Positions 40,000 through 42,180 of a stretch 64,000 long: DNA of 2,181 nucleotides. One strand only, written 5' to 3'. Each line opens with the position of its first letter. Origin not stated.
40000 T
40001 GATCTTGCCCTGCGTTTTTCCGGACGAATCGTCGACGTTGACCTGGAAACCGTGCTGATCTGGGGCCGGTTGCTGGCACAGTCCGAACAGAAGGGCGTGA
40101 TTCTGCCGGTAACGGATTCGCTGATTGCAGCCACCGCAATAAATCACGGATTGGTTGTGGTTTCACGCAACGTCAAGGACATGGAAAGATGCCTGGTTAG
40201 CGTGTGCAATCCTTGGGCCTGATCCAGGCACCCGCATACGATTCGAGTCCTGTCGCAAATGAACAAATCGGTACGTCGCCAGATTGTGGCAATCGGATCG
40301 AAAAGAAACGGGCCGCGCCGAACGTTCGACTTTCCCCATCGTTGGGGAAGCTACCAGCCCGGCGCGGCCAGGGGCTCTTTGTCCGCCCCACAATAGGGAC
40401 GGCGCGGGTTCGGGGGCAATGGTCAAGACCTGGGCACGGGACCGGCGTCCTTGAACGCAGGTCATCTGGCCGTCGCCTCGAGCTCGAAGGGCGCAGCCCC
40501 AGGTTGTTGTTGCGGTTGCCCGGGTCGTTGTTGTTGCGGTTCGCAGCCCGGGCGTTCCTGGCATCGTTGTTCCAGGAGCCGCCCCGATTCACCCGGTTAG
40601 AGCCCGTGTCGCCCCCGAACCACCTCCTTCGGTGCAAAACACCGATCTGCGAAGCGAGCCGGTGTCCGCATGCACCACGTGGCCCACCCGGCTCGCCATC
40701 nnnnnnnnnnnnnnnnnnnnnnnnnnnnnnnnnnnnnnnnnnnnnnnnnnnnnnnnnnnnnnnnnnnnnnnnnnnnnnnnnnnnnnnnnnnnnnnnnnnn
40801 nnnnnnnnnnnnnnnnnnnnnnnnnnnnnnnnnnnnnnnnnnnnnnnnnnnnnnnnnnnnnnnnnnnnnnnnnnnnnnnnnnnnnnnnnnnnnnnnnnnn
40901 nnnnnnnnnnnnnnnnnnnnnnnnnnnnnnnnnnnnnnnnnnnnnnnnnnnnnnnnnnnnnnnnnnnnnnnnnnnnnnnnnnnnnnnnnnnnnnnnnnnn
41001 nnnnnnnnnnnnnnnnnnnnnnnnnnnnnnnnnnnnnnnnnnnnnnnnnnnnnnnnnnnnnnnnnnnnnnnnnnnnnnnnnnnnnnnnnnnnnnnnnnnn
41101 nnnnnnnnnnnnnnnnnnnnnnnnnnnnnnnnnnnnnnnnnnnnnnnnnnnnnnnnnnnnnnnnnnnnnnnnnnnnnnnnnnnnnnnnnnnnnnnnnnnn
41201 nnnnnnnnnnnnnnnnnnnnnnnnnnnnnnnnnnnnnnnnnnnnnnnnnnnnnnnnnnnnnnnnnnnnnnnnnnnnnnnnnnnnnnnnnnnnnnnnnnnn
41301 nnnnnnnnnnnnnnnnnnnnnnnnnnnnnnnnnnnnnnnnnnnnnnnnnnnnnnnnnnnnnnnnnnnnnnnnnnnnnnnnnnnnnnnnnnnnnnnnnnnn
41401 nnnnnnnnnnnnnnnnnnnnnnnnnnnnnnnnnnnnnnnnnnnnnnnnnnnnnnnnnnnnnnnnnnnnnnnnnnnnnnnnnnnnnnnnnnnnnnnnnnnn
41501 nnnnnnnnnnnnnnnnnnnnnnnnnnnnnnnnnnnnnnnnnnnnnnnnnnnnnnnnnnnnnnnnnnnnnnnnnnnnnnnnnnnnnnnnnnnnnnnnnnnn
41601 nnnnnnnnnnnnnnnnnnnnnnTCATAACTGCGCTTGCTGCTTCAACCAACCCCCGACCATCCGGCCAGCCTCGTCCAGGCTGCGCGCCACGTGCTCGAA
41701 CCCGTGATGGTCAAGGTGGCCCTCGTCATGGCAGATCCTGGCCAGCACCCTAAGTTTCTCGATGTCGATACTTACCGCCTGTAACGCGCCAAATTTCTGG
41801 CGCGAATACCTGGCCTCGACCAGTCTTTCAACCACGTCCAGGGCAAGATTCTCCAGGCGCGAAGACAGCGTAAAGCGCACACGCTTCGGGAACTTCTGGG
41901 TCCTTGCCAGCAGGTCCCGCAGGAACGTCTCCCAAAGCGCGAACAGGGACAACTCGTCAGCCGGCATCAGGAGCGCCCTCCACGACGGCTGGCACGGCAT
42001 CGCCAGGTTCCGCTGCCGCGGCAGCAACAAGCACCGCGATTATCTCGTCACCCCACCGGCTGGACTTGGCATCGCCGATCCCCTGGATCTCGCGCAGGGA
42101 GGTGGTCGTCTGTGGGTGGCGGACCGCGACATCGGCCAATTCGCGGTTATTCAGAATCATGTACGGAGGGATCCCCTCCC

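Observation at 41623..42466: DGR carries both an Avd and an HRDC-domain accessory gene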

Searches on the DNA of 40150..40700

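Call 79: search_rna_families(source=window, start=40150, end=40700, threshold=evalue, max_evalue=1)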
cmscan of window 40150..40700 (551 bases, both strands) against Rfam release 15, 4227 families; matches with E-value up to 1: 3.
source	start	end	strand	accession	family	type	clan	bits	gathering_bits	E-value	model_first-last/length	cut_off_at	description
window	40421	40474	-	RF03018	RT-15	Gene; sRNA;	-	22.4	82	0.0033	1-192/192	no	RT-15 RNA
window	40270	40391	+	RF02819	V_AS7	Gene; antisense;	-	18.7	90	0.27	1-169/169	no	Vibrio RNA AS7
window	40248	40305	-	RF00700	mir-375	Gene; miRNA;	-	18.4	46.7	0.18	1-67/67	no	mir-375 microRNA precursor family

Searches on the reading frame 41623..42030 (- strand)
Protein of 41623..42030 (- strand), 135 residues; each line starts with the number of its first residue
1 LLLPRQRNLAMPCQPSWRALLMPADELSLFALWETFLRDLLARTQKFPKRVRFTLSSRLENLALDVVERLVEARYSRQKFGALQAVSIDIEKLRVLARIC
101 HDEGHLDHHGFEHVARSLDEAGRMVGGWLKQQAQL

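Call 3: search_protein_families(library=pfam, proteins=[window:41623-42030:-], max_evalue=0.1)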
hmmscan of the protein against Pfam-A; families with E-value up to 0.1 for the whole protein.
window:41623-42030:- (135 aa): 2 families
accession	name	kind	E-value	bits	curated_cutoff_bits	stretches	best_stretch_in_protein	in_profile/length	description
PF22296.2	bAvd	-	1.7e-16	61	40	1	35-131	9-106/107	bAvd-like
PF05635.17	23S_rRNA_IVP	-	0.063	14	33.8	1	37-126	13-105/106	23S rRNA-intervening sequence protein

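Call 4: search_protein_families(library=ncbifam, proteins=[window:41623-42030:-], max_evalue=0.1)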
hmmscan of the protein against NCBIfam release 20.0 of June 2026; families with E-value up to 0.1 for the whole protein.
window:41623-42030:- (135 aa): 1 family
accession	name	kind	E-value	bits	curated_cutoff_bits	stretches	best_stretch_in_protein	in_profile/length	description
NF033474.1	DivGenRetAVD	equivalog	7.3e-25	87.3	80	1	29-130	3-104/104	diversity-generating retroelement protein Avd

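Call 44: search_protein_families(library=phrogs, proteins=[window:41623-41967:-], max_evalue=0.01)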
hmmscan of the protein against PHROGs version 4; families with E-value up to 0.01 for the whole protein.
window:41623-41967:- (114 aa): 1 family
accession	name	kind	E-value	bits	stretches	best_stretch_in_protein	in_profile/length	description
phrog_3206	-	DNA, RNA and nucleotide metabolism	7.6e-19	68.8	1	5-111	15-124/154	Avd protein of DGR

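Call 67: search_solved_structures(query=window:41623-41967:-, max_evalue=1)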
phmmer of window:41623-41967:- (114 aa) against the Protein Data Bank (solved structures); distinct sequences matched with E-value up to 1: 7.
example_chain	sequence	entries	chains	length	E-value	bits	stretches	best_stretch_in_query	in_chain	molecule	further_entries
9dze_a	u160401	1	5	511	0.0054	20.5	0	65-105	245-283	pD5-14 C component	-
8e0o_B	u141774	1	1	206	0.0073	20.1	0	40-86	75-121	hetBGL03-15-18b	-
9dze_f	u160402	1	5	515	0.0074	20.1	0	65-106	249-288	pD5-14 D component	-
8e0n_A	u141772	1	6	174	0.024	18.4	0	40-105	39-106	BGL18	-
8e0o_A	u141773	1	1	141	0.46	14.3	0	39-95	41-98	hetBGL03-15-18a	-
7bqm_A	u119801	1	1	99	0.54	14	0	47-92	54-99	Chantal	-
4hhu_A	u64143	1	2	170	0.81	13.5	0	13-55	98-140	OR280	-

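Call 70: search_solved_structures(query=A5, max_evalue=1, show_alignments=1)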
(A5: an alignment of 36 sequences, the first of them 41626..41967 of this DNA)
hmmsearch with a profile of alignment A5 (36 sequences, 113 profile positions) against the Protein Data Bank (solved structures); distinct sequences matched with E-value up to 1: 11.
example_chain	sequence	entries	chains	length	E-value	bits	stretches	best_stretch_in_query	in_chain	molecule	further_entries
4dwl_A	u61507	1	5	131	0.0003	24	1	6-110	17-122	Bbp7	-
8ub7_B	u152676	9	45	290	0.0021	21.2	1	7-110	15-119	Avd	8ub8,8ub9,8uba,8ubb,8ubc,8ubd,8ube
5u30_A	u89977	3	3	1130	0.029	17.6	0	56-110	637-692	CRISPR-associated endonuclease C2c1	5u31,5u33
5u34_A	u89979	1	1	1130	0.029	17.6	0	56-110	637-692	CRISPR-associated endonuclease C2c1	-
5wqe_A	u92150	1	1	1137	0.029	17.6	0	56-110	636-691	CRISPR-associated endonuclease C2c1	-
2gsc_A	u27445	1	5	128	0.032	17.5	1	12-98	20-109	Putative uncharacterized protein XCC0516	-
1ii8_B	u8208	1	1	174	0.079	16.2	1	4-56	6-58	Rad50 ABC-ATPase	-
3qkr_B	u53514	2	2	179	0.086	16.1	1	4-56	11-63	DNA double-strand break repair rad50 ATPase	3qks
7xga_A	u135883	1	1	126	0.41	13.9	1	50-93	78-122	Chimera of E3 ubiquitin-protein ligase UHRF1 and Developmental pluripotency-associated pro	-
3qku_A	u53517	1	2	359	0.65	13.3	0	9-56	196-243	DNA double-strand break repair rad50 ATPase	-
4hhu_A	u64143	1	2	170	0.94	12.7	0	10-36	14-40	OR280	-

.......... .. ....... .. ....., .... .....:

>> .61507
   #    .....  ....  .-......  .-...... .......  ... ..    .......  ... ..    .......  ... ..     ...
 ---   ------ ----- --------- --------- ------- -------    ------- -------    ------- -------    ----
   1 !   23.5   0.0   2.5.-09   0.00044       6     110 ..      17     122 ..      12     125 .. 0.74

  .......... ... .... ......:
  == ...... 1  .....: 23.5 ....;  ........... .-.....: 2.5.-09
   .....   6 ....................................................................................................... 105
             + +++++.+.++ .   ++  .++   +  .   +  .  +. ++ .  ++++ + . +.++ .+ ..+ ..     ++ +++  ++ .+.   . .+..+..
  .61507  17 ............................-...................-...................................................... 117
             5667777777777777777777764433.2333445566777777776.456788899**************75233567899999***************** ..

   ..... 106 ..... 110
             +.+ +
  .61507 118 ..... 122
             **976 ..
